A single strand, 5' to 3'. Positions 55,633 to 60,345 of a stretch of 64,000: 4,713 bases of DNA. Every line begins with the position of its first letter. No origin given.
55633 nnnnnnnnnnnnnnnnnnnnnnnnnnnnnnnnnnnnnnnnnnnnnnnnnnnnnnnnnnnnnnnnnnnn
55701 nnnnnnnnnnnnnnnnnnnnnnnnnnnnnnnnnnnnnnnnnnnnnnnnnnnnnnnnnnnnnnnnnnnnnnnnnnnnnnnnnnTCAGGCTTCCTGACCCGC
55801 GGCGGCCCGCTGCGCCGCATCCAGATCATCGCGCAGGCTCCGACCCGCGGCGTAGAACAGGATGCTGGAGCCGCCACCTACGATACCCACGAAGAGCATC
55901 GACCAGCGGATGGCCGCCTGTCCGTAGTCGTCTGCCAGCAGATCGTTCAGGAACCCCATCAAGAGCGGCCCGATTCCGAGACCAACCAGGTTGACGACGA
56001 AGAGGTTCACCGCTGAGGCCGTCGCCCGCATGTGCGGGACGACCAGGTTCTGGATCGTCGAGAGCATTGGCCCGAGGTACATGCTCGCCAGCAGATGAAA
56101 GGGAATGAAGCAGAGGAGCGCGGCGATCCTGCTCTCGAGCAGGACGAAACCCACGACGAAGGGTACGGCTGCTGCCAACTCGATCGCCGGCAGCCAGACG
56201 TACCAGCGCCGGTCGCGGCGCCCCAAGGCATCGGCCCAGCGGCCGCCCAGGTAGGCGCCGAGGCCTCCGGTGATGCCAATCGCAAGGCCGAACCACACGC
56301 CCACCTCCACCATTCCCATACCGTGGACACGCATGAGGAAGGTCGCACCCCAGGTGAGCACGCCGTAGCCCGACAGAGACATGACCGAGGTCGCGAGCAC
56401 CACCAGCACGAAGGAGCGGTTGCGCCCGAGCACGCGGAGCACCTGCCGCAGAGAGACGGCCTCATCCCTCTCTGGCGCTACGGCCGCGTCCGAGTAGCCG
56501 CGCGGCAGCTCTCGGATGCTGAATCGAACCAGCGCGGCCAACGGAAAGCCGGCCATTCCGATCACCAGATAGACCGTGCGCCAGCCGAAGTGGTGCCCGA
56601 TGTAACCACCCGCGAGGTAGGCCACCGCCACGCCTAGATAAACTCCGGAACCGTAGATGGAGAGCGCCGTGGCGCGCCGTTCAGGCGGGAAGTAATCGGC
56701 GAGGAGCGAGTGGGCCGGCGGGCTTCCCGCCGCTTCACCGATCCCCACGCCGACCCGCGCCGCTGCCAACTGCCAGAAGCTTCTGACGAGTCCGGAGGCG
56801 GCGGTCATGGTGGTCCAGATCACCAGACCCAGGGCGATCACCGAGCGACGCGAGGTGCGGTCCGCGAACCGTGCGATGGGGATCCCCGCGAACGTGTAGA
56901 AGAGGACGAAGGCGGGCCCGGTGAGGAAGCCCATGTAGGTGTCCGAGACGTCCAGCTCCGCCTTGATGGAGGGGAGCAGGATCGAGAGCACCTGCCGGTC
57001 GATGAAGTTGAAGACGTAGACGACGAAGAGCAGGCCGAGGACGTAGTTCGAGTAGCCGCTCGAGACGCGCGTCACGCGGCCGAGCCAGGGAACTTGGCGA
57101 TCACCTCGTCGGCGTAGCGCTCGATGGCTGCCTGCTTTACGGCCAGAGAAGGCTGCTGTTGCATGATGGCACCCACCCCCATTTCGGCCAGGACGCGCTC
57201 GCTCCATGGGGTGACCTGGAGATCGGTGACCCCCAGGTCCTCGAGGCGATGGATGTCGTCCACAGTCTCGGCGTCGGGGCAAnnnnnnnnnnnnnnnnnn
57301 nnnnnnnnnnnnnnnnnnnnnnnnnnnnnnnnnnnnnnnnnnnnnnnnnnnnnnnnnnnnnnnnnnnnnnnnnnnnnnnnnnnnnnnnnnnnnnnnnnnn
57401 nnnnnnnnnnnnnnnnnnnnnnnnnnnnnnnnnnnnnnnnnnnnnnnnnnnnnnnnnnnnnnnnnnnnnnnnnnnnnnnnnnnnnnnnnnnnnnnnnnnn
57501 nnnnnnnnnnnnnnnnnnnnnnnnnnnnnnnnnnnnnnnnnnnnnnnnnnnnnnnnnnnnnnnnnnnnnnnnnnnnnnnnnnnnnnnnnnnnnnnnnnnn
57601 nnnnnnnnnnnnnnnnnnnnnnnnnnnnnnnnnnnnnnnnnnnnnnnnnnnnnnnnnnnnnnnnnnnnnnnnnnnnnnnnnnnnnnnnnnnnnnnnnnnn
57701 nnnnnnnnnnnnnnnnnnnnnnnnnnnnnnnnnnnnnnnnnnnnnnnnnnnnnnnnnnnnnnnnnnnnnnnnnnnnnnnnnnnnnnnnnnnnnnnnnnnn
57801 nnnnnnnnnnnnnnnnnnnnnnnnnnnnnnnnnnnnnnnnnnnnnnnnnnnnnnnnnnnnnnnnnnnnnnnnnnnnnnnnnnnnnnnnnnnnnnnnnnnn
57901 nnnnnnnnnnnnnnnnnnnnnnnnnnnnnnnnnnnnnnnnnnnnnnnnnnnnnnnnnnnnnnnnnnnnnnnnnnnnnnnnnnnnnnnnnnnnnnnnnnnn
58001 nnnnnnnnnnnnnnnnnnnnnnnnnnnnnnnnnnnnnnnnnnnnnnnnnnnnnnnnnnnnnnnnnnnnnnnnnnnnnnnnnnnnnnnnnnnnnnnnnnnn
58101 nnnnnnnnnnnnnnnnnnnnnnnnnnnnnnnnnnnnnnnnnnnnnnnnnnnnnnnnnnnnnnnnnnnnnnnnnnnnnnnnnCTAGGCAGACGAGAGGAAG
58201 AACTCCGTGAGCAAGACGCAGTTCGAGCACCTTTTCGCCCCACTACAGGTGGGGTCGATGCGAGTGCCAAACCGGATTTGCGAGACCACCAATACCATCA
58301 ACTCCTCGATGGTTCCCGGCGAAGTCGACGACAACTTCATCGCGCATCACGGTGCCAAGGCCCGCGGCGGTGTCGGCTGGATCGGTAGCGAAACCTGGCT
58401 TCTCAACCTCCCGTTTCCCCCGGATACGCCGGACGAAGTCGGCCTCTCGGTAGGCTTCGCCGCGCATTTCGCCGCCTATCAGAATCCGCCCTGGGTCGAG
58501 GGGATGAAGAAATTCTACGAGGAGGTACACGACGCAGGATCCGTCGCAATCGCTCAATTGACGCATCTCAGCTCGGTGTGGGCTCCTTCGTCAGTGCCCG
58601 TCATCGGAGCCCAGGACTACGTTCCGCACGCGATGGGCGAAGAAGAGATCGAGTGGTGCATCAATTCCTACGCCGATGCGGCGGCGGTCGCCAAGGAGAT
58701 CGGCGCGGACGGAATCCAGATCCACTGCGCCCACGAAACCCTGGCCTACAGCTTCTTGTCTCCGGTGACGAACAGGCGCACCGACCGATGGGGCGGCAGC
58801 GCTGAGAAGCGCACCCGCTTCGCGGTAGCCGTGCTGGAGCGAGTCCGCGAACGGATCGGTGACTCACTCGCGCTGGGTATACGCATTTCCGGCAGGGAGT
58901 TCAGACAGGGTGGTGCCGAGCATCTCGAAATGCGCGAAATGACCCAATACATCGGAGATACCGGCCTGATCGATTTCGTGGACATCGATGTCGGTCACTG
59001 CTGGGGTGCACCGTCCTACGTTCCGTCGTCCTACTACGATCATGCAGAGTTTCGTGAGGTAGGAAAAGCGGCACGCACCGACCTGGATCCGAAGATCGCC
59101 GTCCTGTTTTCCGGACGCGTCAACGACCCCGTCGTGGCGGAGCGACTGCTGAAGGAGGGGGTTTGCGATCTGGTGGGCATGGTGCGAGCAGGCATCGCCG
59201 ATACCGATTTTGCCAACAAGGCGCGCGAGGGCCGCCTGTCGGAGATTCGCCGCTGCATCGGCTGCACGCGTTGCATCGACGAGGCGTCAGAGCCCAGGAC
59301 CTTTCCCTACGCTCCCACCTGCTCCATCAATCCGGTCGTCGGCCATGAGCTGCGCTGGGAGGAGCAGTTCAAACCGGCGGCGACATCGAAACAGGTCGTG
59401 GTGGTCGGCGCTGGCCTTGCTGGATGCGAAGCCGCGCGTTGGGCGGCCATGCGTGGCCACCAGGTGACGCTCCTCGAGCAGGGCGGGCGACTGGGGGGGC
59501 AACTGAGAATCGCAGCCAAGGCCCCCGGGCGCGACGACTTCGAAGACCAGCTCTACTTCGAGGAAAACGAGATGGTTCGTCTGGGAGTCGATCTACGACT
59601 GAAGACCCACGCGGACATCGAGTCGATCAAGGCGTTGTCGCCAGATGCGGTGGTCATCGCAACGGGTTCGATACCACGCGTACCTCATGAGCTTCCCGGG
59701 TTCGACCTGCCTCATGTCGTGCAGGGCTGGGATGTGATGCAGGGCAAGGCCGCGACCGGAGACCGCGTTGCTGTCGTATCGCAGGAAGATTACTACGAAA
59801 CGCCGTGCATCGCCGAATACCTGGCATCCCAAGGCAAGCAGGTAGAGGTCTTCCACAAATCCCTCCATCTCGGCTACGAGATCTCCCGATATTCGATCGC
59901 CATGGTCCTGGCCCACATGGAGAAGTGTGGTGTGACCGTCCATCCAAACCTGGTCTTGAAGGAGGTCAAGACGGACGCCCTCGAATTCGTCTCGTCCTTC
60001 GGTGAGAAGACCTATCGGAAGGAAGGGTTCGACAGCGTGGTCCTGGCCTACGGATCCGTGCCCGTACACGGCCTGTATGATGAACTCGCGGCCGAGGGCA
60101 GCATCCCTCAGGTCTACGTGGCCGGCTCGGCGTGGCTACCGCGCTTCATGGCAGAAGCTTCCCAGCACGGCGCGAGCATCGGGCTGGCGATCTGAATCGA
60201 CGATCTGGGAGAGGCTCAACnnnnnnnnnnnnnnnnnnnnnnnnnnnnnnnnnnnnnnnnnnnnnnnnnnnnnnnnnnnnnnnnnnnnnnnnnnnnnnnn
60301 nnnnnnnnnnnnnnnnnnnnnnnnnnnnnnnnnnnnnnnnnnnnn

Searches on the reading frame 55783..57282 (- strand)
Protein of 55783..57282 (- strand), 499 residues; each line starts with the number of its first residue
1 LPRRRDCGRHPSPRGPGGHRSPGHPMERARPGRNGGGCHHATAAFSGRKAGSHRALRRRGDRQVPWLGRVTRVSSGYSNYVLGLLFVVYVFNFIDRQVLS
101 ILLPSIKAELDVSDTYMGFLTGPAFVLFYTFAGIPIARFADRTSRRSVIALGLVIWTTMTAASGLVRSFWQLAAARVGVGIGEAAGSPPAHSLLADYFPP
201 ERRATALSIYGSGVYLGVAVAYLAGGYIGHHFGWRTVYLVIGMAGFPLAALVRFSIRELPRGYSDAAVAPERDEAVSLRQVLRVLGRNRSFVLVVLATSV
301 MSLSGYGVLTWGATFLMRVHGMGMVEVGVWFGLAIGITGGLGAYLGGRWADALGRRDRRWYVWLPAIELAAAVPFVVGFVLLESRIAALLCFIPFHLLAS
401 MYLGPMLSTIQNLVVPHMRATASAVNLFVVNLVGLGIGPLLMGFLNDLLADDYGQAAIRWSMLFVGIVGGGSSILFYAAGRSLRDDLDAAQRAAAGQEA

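Call 34: search_protein_families(library=pfam, proteins=[window:55783-57282:-], max_evalue=0.0001)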
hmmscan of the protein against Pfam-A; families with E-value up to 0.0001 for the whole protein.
window:55783-57282:- (499 aa): 3 families
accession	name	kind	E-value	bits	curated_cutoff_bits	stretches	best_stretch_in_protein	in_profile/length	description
PF07690.21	MFS_1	-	2.2e-49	168.7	33.4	1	85-434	1-343/347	Major Facilitator Superfamily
PF03137.26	OATP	-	3.7e-05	22.7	25.8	0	277-352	281-356/545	Organic Anion Transporter Polypeptide (OATP) family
PF00083.30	Sugar_tr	-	9.2e-05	21.9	22.3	0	113-252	44-188/452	Sugar (and other) transporter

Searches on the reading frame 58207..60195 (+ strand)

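Call 34: search_protein_families(library=pfam, proteins=[window:58207-60195:+], max_evalue=0.0001)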
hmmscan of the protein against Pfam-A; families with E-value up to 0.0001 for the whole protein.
window:58207-60195:+ (662 aa): 10 families
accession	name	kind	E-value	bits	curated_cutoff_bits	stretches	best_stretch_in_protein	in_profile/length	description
PF00724.26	Oxidored_FMN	-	1.2e-46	160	27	1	9-344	2-340/342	NADH:flavin oxidoreductase / NADH oxidase family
PF07992.20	Pyr_redox_2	-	1.7e-16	60.9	26.1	1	395-507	1-126/291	Pyridine nucleotide-disulphide oxidoreductase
PF13450.12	NAD_binding_8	-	6.2e-10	39.7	21.9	1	399-434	1-36/68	NAD(P)-binding Rossmann-like domain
PF00070.33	Pyr_redox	-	1.8e-09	38.4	22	0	397-430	2-35/82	Pyridine nucleotide-disulphide oxidoreductase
PF12831.13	FAD_oxidored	-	5.4e-08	33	27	1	396-435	1-40/416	FAD dependent oxidoreductase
PF03486.20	HI0933_like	-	2e-06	27.9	50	0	396-437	2-43/244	HI0933-like protein Rossmann domain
PF00890.30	FAD_binding_2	-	5e-06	26.4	20.4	1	397-436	2-41/414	FAD binding domain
PF01134.28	GIDA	-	7e-06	25.8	22.1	1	396-425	1-30/391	Glucose inhibited division protein A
PF01266.30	DAO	-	7.2e-06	26.2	27.9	1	397-432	2-38/353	FAD dependent oxidoreductase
PF22620.2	OYE-like_second_a-b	-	4.9e-05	23.8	25.5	0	509-601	5-97/128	OYE-like second alpha/beta domain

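Call 70: search_protein_families(library=pfam, proteins=[L084:3-1397:+, L084:1394-1882:-], max_evalue=0.01)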
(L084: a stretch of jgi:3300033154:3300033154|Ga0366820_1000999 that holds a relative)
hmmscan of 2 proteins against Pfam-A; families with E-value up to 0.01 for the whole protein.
L084:3-1397:+ (464 aa): 3 families
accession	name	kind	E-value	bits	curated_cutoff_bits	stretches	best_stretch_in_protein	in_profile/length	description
PF04055.27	Radical_SAM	-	1.4e-23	84.3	29.5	1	61-234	1-165/166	Radical SAM superfamily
PF06969.22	HemN_C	-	4.3e-08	33.5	24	1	370-438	2-67/67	HemN C-terminal domain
PF25213.1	HVO_A0261_N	-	0.00039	20.7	35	1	409-443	41-75/86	HVO_A0261 N-terminal domain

L084:1394-1882:- (162 aa): 0 families
